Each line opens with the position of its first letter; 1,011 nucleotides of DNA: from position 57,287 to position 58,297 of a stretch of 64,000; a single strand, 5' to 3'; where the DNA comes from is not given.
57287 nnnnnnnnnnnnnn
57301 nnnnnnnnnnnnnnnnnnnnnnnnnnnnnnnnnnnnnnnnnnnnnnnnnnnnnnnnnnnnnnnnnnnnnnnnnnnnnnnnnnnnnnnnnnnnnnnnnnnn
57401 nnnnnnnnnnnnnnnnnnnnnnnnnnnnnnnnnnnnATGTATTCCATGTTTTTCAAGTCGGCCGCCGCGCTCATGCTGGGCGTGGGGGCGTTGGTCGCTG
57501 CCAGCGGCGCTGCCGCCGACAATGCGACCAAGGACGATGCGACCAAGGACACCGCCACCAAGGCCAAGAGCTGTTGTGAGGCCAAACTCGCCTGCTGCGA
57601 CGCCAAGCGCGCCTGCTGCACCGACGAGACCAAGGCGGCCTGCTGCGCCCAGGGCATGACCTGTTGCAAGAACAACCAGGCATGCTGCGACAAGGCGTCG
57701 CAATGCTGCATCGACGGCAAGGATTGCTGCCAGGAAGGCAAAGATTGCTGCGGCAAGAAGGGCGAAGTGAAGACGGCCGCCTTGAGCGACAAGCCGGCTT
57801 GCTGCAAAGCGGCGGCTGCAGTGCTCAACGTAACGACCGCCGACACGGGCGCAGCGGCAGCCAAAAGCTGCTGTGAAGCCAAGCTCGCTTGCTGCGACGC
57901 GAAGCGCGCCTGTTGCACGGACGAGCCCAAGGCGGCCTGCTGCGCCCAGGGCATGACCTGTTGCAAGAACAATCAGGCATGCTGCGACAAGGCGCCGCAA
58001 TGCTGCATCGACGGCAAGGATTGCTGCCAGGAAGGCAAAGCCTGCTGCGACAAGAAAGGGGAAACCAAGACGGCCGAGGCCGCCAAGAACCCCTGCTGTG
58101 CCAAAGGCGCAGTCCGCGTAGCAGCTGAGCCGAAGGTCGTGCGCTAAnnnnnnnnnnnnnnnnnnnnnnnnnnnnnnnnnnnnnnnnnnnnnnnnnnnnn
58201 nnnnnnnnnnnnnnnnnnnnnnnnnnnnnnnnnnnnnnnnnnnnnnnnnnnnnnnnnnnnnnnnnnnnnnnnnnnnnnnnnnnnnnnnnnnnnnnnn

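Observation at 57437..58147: Secreted protein whose 40 cysteines all occur as CC doublets on a 7-residue register: candidate exported metal-thiolate store or disulfide-crosslinked envelope protein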

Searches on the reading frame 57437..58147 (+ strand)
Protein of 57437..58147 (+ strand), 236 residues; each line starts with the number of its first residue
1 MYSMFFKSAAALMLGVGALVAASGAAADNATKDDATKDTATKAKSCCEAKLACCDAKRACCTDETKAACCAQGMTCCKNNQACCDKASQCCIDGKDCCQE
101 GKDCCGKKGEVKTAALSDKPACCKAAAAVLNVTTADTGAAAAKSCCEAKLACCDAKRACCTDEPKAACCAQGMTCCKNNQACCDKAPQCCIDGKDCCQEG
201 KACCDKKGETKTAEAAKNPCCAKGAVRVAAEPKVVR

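Call 4: search_protein_families(library=pfam, proteins=[window:57437-58147:+], max_evalue=10)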
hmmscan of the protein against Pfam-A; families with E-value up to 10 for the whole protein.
window:57437-58147:+ (236 aa): 0 families

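Call 5: search_protein_families(library=ncbifam, proteins=[window:57437-58147:+], max_evalue=10)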
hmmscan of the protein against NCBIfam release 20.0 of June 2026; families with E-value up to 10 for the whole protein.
window:57437-58147:+ (236 aa): 0 families

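Call 6: find_homologous_proteins(query=window:57437-58144:+, max_evalue=0.001)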
Query window:57437-58144:+ (236 aa): 11 proteins with E <= 0.001 among 2623 candidates.
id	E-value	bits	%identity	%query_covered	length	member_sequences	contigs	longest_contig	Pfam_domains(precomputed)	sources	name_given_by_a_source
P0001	5.6e-35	139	66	47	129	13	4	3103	-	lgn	-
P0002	3.1e-23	101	57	50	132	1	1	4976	-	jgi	jgi:hypothetical protein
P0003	5.3e-16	77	73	24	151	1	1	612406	-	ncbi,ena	-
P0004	2.7e-15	75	61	37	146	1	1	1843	-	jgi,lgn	-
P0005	4.8e-13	68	67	26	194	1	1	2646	-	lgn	-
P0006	6.3e-13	67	47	49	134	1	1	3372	-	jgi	jgi:hypothetical protein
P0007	2.1e-11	62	46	50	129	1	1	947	-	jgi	-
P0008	8.3e-11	60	38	49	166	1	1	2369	-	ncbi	-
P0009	1.5e-8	53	38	53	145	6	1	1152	-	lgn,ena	-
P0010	4.4e-8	51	37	78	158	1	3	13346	-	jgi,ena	jgi:hypothetical protein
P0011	6.1e-5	41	50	27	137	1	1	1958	-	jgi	jgi:hypothetical protein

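Call 7: search_solved_structures(query=window:57437-58144:+, max_evalue=10, show_alignments=2)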
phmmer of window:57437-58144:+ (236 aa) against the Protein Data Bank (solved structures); distinct sequences matched with E-value up to 10: 0.

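Call 9: find_encoding_contigs(protein=P0003, flank=10000, max_places=3)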
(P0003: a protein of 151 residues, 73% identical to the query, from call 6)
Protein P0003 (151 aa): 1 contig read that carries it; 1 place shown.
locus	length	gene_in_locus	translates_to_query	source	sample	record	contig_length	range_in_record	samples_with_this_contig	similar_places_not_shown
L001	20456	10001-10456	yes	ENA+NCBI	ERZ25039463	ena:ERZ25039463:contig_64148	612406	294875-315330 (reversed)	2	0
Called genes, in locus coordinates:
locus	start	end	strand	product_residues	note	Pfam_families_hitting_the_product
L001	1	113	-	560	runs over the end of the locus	-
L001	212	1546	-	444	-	PF13424:TPR_12 (weak), PF00515:TPR_1 (weak), PF07719:TPR_2 (weak), PF13414:TPR_11, PF13432:TPR_16, PF00515:TPR_1, PF13414:TPR_11, PF13432:TPR_16, +14 more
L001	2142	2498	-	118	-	PF10415:FumaraseC_C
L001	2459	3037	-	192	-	PF00206:Lyase_1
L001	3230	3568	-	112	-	-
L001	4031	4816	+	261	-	PF13369:Transglut_core2, PF13371:TPR_9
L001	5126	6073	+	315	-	PF08245:Mur_ligase_M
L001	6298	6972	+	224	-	-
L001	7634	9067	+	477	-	PF01653:DNA_ligase_aden, PF03120:OB_DNA_ligase, PF03119:DNA_ligase_ZBD (weak), PF12826:HHH_2, PF00533:BRCT, PF12738:PTCB-BRCT (weak)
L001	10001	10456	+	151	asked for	-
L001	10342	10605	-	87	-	PF13561:adh_short_C2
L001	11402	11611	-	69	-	PF20791:Acyl-ACP_TE_C (weak), PF13279:4HBT_2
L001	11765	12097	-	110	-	-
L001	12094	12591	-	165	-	PF01636:APH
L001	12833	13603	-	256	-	PF00300:His_Phos_1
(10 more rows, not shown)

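Call 10: find_encoding_contigs(protein=P0010, flank=10000, max_places=3)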
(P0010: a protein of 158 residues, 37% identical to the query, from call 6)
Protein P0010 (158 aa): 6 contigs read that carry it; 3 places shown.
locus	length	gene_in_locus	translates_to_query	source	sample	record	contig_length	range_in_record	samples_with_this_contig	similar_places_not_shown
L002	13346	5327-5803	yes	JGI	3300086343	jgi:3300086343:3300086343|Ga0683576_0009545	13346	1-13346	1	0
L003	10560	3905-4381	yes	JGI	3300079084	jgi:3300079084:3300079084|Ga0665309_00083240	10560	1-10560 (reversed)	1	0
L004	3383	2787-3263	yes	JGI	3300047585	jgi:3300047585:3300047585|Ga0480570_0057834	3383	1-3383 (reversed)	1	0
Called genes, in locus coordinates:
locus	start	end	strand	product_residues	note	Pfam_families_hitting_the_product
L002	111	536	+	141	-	PF02517:Rce1-like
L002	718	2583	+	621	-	PF00702:Hydrolase (faint)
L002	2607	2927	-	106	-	-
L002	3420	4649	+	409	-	PF01011:PQQ (weak), PF13360:PQQ_2, PF13570:Beta-prop_ACSF4, PF13360:PQQ_2, PF13570:Beta-prop_ACSF4, PF25293:Beta-prop_EMC1_N (weak)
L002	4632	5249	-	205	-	-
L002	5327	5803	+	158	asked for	-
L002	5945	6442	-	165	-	PF05163:DinB, PF12867:DinB_2, PF11716:MDMPI_N (faint)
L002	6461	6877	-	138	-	PF01042:Ribonuc_L-PSP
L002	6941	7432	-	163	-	PF07606:DUF1569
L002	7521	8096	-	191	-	PF00857:Isochorismatase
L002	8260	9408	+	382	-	-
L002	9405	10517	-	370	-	PF03417:AAT (weak)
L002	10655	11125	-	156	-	PF13646:HEAT_2, PF02985:HEAT (faint)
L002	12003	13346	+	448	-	?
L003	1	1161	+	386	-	?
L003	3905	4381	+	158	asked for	-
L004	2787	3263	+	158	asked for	-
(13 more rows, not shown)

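Call 15: find_encoding_contigs(protein=P0002, flank=5000, max_places=2)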
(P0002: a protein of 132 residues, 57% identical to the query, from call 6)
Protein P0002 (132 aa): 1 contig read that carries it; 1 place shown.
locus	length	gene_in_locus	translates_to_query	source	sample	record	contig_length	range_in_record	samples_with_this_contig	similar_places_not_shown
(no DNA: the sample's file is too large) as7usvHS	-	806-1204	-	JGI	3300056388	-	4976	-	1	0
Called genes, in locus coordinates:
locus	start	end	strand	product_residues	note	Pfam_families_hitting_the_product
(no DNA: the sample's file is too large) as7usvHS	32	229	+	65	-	-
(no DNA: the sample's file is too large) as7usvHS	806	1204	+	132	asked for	-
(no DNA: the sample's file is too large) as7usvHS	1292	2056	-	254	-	PF23441:SDR (weak), PF00106:adh_short, PF08659:KR, PF13561:adh_short_C2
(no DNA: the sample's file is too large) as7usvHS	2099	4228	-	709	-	PF00378:ECH_1, PF16113:ECH_2, PF02737:3HCDH_N, PF00725:3HCDH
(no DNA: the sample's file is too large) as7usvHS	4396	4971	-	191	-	PF00561:Abhydrolase_1 (weak), PF12697:Abhydrolase_6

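Call 16: find_encoding_contigs(protein=P0006, flank=5000, max_places=2)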
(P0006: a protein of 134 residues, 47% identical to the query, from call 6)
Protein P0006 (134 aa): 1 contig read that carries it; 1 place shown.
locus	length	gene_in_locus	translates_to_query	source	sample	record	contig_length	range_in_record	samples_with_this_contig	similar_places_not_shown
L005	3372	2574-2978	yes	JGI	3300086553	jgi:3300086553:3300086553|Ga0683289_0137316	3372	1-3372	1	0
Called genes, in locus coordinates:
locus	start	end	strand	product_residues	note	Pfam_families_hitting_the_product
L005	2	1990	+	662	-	?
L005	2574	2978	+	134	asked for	-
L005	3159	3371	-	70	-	?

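Call 17: find_encoding_contigs(protein=P0001, flank=5000, max_places=3)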
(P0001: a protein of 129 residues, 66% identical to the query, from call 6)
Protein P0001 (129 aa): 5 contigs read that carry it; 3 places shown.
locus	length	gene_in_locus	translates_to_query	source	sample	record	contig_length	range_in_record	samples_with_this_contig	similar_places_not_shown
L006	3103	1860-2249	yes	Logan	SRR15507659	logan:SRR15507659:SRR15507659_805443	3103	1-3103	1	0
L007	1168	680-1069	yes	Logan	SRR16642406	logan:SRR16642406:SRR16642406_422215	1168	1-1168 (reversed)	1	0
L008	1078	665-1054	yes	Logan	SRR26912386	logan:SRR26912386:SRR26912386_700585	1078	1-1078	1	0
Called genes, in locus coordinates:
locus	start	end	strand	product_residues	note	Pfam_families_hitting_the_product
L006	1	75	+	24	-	?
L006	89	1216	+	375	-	PF13489:Methyltransf_23, PF13649:Methyltransf_25 (weak)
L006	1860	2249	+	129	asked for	-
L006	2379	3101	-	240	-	?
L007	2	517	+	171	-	?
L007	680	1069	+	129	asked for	-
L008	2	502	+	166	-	?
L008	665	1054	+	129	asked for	-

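Call 74: list_cluster_members(proteins=[window:57437-58144:+, L130:1299-1598:+, L131:6529-7350:+, L122:1007-1459:-, L114:3089-3379:-, L036:2826-3134:+, L083:6697-6999:-, L027:6344-6661:-, P0025, P0018])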
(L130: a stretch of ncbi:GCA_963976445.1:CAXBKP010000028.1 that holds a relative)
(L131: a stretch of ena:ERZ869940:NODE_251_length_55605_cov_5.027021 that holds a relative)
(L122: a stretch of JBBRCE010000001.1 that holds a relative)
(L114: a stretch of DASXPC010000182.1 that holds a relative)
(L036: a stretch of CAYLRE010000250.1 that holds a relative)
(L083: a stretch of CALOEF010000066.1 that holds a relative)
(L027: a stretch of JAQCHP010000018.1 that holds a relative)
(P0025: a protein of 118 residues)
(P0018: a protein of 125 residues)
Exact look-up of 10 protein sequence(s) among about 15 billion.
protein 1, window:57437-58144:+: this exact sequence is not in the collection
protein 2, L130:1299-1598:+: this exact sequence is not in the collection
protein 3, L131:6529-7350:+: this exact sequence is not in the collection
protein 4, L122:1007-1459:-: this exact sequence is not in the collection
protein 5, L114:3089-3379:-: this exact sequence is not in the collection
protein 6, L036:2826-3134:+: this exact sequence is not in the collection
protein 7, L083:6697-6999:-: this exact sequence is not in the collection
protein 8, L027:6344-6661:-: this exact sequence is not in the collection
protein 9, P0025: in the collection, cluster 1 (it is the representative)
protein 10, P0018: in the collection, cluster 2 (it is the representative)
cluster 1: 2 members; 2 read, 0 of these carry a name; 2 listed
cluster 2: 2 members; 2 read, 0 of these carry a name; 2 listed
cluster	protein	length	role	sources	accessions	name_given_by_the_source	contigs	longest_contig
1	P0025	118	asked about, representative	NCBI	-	-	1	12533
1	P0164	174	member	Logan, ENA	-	-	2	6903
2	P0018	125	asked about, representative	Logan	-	-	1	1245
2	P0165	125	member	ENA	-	-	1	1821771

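Call 79: search_protein_families(library=padloc, proteins=[window:57437-58144:+], max_evalue=1)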
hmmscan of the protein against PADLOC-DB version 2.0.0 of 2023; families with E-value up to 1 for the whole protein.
window:57437-58144:+ (236 aa): 0 families
